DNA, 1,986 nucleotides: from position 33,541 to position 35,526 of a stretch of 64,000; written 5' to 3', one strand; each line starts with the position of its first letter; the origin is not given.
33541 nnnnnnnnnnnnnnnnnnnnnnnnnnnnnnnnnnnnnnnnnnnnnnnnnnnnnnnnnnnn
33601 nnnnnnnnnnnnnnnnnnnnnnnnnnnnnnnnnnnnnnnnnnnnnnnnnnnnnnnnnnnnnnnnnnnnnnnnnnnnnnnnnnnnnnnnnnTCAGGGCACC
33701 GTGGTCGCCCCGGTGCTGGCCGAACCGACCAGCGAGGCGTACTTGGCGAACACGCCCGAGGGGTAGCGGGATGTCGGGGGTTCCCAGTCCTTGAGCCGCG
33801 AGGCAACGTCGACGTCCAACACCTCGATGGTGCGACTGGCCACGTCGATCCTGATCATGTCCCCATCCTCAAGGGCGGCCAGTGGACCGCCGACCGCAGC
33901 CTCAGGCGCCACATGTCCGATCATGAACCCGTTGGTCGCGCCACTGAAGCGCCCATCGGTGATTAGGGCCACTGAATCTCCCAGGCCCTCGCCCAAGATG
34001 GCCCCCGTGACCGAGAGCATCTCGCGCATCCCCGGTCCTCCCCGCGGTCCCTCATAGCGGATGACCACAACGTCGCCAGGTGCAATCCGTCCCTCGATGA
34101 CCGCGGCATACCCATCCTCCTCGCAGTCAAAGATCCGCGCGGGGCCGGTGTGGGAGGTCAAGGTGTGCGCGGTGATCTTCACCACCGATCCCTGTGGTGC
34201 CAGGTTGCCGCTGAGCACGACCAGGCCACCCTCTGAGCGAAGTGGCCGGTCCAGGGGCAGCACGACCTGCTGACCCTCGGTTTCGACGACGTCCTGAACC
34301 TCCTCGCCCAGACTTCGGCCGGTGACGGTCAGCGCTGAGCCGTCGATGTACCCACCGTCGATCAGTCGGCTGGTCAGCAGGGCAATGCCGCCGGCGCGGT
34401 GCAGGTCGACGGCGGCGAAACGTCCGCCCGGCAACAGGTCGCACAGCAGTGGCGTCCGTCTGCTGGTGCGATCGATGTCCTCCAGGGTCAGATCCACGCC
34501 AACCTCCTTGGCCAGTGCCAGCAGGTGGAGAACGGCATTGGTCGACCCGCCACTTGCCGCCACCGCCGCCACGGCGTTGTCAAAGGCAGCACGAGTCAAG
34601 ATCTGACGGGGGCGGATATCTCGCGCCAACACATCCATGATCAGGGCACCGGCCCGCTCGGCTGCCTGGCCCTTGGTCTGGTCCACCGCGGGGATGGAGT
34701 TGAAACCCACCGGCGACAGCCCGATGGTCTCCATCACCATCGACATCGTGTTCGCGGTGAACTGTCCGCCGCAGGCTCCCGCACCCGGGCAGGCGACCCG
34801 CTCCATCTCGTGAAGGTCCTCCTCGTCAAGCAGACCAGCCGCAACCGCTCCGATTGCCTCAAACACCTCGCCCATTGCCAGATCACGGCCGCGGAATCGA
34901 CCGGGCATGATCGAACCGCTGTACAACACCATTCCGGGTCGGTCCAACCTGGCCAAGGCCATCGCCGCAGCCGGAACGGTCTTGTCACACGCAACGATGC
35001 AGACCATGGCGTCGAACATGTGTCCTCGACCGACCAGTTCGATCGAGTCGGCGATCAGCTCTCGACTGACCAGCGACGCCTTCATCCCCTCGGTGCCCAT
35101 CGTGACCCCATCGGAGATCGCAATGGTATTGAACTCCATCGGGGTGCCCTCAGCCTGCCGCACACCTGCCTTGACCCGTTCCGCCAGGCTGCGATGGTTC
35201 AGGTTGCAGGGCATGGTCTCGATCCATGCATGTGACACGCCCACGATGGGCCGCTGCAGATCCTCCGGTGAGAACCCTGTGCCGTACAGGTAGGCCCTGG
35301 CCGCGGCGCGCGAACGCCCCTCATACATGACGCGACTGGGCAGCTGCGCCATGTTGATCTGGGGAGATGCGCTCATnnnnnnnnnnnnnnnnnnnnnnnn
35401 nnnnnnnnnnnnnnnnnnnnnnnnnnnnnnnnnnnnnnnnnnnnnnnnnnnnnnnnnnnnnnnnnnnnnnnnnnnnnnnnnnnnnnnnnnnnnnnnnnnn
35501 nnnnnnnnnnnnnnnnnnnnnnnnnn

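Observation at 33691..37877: Unusual four-gene operon: SnoaL-like protein, class-III aminotransferase, SDR, IlvD/EDD dehydratase, controlled from the best palindrome copy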

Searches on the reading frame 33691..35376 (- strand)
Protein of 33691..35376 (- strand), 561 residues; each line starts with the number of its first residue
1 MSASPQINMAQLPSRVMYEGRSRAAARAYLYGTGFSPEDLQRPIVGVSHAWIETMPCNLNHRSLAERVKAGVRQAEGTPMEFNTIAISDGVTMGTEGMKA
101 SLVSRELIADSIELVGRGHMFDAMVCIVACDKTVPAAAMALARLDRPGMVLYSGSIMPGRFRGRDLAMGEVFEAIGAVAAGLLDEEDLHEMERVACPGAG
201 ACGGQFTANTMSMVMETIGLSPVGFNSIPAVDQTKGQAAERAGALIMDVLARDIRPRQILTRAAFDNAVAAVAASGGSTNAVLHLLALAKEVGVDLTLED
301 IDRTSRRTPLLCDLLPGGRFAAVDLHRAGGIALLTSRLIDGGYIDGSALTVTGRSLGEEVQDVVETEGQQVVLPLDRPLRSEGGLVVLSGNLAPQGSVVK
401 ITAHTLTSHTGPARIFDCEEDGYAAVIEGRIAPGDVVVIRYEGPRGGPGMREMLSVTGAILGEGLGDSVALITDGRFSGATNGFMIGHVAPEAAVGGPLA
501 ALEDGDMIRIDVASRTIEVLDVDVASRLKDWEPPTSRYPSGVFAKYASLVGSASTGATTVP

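Call 5: search_protein_families(library=pfam, proteins=[window:33691-35376:-])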
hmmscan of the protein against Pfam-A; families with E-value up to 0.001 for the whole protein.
window:33691-35376:- (561 aa): 2 families
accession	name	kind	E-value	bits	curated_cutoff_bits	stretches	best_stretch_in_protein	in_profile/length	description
PF00920.27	ILVD_EDD_N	-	2.2e-119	398.8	27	1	42-358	1-315/316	Dihydroxy-acid/6-phosphogluconate dehydratase N-terminal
PF24877.1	ILV_EDD_C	-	1.5e-70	237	27.7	1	370-557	1-191/191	Dihydroxy-acid/6-phosphogluconate dehydratase C-terminal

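Call 6: search_protein_families(library=ncbifam, proteins=[window:33691-35376:-])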
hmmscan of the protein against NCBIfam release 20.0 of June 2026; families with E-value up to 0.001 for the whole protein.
window:33691-35376:- (561 aa): 8 families
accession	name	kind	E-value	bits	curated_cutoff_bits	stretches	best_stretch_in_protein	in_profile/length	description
NF002068.0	PRK00911.1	subfamily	2.8e-228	759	644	1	11-559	4-555/559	dihydroxy-acid dehydratase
TIGR00110.1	ilvD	equivalog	2.8e-196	653.3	618.15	1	26-558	2-540/543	dihydroxy-acid dehydratase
NF009103.0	PRK12448.1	equivalog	6.6e-132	440.8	710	2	9-367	1-370/616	dihydroxy-acid dehydratase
NF004784.0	PRK06131.1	subfamily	1.6e-130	436.2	539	1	20-557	20-558/576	dihydroxy-acid dehydratase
NF009559.0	PRK13016.1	equivalog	1.2e-120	403.5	882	1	24-557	24-559/578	L-arabinonate dehydratase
NF009560.0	PRK13017.1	subfamily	6.3e-116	387.9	684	1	29-558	31-574/595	dihydroxy-acid dehydratase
TIGR01196.1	edd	equivalog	2.8e-63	214.1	708.25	1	84-559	107-599/601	phosphogluconate dehydratase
TIGR03432.1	yjhG_yagF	hypoth_equivalog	3.3e-60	203.8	808.15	2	72-369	97-397/640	YjhG/YagF family D-xylonate dehydratase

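Call 9: find_encoding_contigs(protein=window:33691-35376:-, flank=10000, max_places=6)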
Protein window:33691-35376:- (561 aa): no gene with exactly this product is on record in the collection.

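Call 11: search_solved_structures(query=window:33691-35376:-, max_evalue=1e-10, show_alignments=1)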
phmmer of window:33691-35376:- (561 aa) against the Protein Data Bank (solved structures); distinct sequences matched with E-value up to 1e-10: 18.
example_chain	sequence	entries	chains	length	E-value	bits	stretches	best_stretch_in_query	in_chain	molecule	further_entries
6nte_A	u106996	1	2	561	3.4e-170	570.5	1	14-559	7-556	Dihydroxy-acid dehydratase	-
6ovt_A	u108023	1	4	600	2.7e-153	514.8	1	14-558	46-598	Dihydroxy-acid dehydratase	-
9ix7_A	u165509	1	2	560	4.8e-150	504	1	18-559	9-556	dihydroxy-acid dehydratase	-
8ikz_A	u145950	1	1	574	2.2e-145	488.6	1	14-559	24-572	Dihydroxy-acid dehydratase, chloroplastic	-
8hs0_A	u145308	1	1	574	2.3e-145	488.6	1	14-559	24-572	Dihydroxy-acid dehydratase, chloroplastic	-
5ym0_A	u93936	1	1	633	2.7e-145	488.3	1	14-559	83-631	Dihydroxy-acid dehydratase, chloroplastic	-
9l8r_A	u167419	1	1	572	5e-145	487.5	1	14-559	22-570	Dihydroxy-acid dehydratase, chloroplastic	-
5ze4_A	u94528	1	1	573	5e-145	487.5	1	14-559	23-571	Dihydroxy-acid dehydratase, chloroplastic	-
9jpi_A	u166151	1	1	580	5.2e-145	487.4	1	14-559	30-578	Dihydroxy-acid dehydratase, chloroplastic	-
9jsq_A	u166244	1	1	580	5.7e-145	487.3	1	14-559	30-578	Dihydroxy-acid dehydratase, chloroplastic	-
8imu_A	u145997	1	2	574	9.8e-145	486.5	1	14-559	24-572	Dihydroxy-acid dehydratase, chloroplastic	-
9evv_A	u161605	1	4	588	1.8e-103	350.3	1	12-557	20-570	L-arabinonate dehydratase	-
5j83_A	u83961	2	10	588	1.8e-103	350.3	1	12-557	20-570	Dihydroxyacid dehydratase/phosphogluconate dehydratase | Dihydroxy-acid dehydratase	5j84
5j85_A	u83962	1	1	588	5.2e-103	348.8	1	12-557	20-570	Dihydroxyacid dehydratase/phosphogluconate dehydratase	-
8ej0_A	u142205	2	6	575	1.7e-95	324.1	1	28-557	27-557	Dihydroxyacid dehydratase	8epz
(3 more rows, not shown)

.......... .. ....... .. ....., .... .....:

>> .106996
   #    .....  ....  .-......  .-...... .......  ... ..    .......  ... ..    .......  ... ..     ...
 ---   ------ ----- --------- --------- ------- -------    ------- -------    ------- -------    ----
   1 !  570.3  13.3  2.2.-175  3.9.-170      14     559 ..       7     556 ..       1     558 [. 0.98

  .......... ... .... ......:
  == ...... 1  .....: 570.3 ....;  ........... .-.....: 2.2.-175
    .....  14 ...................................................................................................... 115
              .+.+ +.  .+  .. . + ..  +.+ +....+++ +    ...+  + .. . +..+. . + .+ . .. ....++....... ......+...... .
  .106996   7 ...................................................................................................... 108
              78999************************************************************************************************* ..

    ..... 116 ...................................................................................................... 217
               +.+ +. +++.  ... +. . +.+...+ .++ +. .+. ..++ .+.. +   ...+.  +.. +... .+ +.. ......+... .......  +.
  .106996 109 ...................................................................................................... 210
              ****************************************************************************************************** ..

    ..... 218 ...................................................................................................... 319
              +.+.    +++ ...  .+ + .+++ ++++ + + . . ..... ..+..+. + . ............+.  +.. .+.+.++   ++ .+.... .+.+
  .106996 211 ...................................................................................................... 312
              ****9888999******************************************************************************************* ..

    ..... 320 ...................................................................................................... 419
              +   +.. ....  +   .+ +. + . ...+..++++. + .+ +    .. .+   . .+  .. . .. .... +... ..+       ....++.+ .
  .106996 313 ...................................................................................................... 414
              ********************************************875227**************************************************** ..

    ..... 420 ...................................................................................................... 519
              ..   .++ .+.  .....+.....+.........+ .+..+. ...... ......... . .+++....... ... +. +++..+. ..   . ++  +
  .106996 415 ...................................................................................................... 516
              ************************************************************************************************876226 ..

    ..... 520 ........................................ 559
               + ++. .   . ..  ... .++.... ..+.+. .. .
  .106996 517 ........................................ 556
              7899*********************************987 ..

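Call 23: find_homologous_proteins(query=window:33691-35376:-, max_evalue=1e-50)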
Query window:33691-35376:- (561 aa): 8000 proteins with E <= 1e-50 among 8000 candidates; the best 120 are listed.
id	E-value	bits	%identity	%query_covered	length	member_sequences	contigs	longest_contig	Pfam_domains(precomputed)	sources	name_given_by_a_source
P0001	0.0e+0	1204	100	99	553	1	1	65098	PF24877.2,PF00920.28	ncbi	ncbi:MAG: dihydroxy-acid dehydratase [Euzebya sp.]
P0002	0.0e+0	1089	89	100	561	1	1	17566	PF24877.2,PF00920.28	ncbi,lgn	-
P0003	0.0e+0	1066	87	99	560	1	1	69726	PF24877.2,PF00920.28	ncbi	ncbi:dihydroxy-acid dehydratase [soil metagenome]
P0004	0.0e+0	1034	85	99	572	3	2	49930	PF24877.2,PF00920.28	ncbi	-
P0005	0.0e+0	1026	86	97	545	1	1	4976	PF24877.2,PF00920.28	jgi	jgi:dihydroxy-acid dehydratase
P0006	0.0e+0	1014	82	99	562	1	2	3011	PF24877.2,PF00920.28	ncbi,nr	ncbi:MAG: dihydroxy-acid dehydratase [Actinomycetota bacterium]|nr:dihydroxy-acid dehydratase [Actin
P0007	9.2e-297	1003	82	100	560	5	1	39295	PF24877.2,PF00920.28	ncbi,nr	ncbi:MAG: dihydroxy-acid dehydratase [Euzebyaceae bacterium]|nr:dihydroxy-acid dehydratase [Euzebyac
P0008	5.9e-295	997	81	100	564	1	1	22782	PF24877.2,PF00920.28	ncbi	ncbi:MAG: dihydroxy-acid dehydratase [Nocardioidaceae bacterium]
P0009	2.6e-293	992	81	100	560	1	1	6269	PF24877.2,PF00920.28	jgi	-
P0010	8.1e-289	977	80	100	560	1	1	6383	PF24877.2,PF00920.28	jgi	-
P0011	1.1e-288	976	80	100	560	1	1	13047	PF24877.2,PF00920.28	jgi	-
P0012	1.8e-283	959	80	98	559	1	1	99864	PF24877.2,PF00920.28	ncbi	-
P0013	8.5e-283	957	80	98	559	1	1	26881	PF24877.2,PF00920.28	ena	-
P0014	3.0e-282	955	80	98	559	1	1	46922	PF24877.2,PF00920.28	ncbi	-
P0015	3.1e-281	952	79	97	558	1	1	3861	PF24877.2,PF00920.28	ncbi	-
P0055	2.1e-271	919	77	98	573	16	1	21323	PF24877.2,PF00920.28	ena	-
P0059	3.8e-270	915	76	98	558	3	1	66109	PF24877.2,PF00920.28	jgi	-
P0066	2.1e-269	913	76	98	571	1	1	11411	PF24877.2,PF00920.28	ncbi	-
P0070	2.2e-268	909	78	98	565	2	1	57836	PF24877.2,PF00920.28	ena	-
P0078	5.8e-267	905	75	98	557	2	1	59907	PF24877.2,PF00920.28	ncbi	-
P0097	2.7e-264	896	74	98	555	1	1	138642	PF24877.2,PF00920.28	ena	-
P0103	1.6e-263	893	75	98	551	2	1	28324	PF24877.2,PF00920.28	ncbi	-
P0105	2.3e-263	893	73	98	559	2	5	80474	PF24877.2,PF00920.28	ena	-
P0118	7.5e-262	888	72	98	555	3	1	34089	PF24877.2,PF00920.28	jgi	jgi:dihydroxy-acid dehydratase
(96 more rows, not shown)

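Call 24: find_encoding_contigs(protein=P0097, flank=8000, max_places=2)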
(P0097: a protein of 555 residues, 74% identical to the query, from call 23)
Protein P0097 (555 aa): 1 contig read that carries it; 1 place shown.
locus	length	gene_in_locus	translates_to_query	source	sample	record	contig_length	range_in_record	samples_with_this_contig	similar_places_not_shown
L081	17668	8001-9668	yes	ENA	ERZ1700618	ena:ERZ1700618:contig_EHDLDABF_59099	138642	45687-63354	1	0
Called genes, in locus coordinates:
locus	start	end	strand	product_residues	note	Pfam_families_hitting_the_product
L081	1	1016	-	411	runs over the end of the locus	PF13407:Peripla_BP_4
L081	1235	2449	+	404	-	PF08279:HTH_11 (weak), PF12802:MarR_2 (weak), PF13404:HTH_AsnC-type (weak), PF13412:HTH_24, PF24034:DUF7343 (weak), PF25213:HVO_A0261_N (faint), PF00480:ROK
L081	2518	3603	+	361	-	PF10009:DUF2252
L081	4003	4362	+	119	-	-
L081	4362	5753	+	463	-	-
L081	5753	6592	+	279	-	PF06053:DUF929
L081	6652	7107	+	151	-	PF07884:VKOR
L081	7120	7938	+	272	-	PF09678:Caa3_CtaG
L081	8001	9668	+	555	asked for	PF00920:ILVD_EDD_N, PF24877:ILV_EDD_C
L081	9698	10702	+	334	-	PF00535:Glycos_transf_2, PF13641:Glyco_tranf_2_3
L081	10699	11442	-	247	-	-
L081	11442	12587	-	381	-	PF01041:DegT_DnrJ_EryC1, PF00155:Aminotran_1_2 (weak)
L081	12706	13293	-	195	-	PF00694:Aconitase_C, PF27512:LeuD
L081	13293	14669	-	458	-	PF00330:Aconitase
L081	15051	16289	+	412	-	PF00682:HMGL-like, PF22617:HCS_D2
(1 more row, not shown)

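Call 25: find_encoding_contigs(protein=P0118, flank=8000, max_places=2)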
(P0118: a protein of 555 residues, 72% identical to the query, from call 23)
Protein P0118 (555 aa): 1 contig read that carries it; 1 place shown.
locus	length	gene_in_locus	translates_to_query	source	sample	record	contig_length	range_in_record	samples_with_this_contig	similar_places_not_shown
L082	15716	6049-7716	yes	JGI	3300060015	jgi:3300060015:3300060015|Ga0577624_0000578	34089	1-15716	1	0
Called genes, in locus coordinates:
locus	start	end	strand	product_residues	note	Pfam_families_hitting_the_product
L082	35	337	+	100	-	-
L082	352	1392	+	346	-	PF02350:Epimerase_2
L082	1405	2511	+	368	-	PF01041:DegT_DnrJ_EryC1, PF01212:Beta_elim_lyase (weak), PF01053:Cys_Met_Meta_PP (weak)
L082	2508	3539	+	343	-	PF01408:GFO_IDH_MocA, PF22725:GFO_IDH_MocA_C3, PF02894:GFO_IDH_MocA_C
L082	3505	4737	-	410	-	PF04932:Wzy_C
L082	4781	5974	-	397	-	PF04932:Wzy_C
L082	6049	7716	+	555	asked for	PF00920:ILVD_EDD_N, PF24877:ILV_EDD_C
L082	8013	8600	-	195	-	PF00694:Aconitase_C, PF27512:LeuD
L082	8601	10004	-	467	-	PF00330:Aconitase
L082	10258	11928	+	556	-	PF02776:TPP_enzyme_N, PF00205:TPP_enzyme_M, PF02775:TPP_enzyme_C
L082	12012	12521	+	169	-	PF22629:ACT_AHAS_ss, PF13710:ACT_5, PF10369:ALS_ss_C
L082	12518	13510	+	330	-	PF07991:KARI_N, PF01450:KARI_C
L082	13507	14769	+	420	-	PF00682:HMGL-like, PF22617:HCS_D2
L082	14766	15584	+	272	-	PF00800:PDT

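Call 29: find_encoding_contigs(protein=P0070, flank=7000, max_places=1)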
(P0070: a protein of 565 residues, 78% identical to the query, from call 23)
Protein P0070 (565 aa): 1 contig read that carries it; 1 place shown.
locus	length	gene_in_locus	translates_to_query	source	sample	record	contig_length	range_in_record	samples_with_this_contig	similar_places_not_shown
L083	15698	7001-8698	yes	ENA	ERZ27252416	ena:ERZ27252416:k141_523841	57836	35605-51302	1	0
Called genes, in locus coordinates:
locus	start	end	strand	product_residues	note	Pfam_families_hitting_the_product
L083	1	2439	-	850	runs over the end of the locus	PF17900:Peptidase_M1_N (weak), PF01433:Peptidase_M1, PF11838:ERAP1_C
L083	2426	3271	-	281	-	PF01557:FAA_hydrolase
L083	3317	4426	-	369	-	PF02311:AraC_binding (faint), PF07883:Cupin_2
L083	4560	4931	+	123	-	PF07366:SnoaL, PF12680:SnoaL_2, PF14534:DUF4440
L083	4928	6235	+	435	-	PF00202:Aminotran_3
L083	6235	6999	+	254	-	PF00106:adh_short, PF13561:adh_short_C2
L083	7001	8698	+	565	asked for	PF00920:ILVD_EDD_N, PF24877:ILV_EDD_C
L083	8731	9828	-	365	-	PF06089:Asparaginase_II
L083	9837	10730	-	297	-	PF08450:SGL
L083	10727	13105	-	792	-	PF17389:Bac_rhamnosid6H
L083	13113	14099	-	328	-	PF04199:Cyclase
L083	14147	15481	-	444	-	-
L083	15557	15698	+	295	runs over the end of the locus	PF12146:Hydrolase_4, PF00561:Abhydrolase_1, PF12697:Abhydrolase_6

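Call 30: find_encoding_contigs(protein=P0078, flank=7000, max_places=1)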
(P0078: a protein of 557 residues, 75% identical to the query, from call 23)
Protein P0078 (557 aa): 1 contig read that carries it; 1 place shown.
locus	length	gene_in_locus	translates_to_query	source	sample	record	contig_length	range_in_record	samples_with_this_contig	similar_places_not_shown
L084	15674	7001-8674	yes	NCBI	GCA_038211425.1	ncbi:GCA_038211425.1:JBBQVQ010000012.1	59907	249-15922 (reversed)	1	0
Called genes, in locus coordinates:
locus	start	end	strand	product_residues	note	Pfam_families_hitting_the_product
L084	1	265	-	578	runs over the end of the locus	PF00496:SBP_bac_5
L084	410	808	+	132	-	PF07366:SnoaL, PF14534:DUF4440, PF12680:SnoaL_2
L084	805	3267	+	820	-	PF17389:Bac_rhamnosid6H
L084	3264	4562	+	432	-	PF00202:Aminotran_3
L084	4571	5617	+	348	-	PF08240:ADH_N, PF16912:Glu_dehyd_C, PF00107:ADH_zinc_N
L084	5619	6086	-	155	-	PF12867:DinB_2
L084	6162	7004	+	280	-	PF00903:Glyoxalase (weak), PF13468:Glyoxalase_3, PF13669:Glyoxalase_4 (faint)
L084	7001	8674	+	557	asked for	PF00920:ILVD_EDD_N, PF24877:ILV_EDD_C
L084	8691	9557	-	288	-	PF08450:SGL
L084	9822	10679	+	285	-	PF23023:Anti-Pycsar_Apyc1, PF00753:Lactamase_B, PF12706:Lactamase_B_2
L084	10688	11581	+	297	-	PF01557:FAA_hydrolase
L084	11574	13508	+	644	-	PF00930:DPPIV_N (faint), PF07676:PD40 (faint), PF25174:Beta-prop_THOC3 (faint), PF26549:Tricorn_N (weak), PF26550:Tricorn_2nd (weak), PF01738:DLH, PF20434:BD-FAE, PF00326:Peptidase_S9, +3 more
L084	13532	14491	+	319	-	PF04199:Cyclase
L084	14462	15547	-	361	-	PF08448:PAS_4, PF13426:PAS_9 (weak), PF08447:PAS_3, PF08448:PAS_4 (weak)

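Call 31: find_encoding_contigs(protein=P0059, flank=7000, max_places=1)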
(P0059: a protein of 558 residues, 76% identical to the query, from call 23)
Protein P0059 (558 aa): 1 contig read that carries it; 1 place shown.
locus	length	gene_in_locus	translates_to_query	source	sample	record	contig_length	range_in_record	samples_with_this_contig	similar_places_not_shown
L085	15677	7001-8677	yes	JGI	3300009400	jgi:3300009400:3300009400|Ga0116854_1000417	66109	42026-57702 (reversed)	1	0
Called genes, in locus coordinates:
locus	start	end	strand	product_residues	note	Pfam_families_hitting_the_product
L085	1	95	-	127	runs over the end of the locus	PF18029:Glyoxalase_6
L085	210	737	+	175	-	PF21805:Imm5_like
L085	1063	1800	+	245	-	PF01329:Pterin_4a (weak), PF18029:Glyoxalase_6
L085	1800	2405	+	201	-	-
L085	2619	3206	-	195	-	PF00440:TetR_N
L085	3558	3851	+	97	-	-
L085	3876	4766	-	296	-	PF00561:Abhydrolase_1, PF12697:Abhydrolase_6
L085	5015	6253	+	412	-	PF00202:Aminotran_3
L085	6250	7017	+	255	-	PF00106:adh_short, PF08659:KR, PF13561:adh_short_C2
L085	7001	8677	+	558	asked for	PF00920:ILVD_EDD_N, PF24877:ILV_EDD_C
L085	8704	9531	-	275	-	PF09339:HTH_IclR, PF01614:IclR_C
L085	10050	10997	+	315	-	PF04199:Cyclase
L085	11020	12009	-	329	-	PF00753:Lactamase_B, PF12706:Lactamase_B_2 (weak)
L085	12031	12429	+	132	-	PF07366:SnoaL (weak), PF14534:DUF4440 (weak), PF12680:SnoaL_2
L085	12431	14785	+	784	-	PF05592:Bac_rhamnosid (faint), PF17389:Bac_rhamnosid6H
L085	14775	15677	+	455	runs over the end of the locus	-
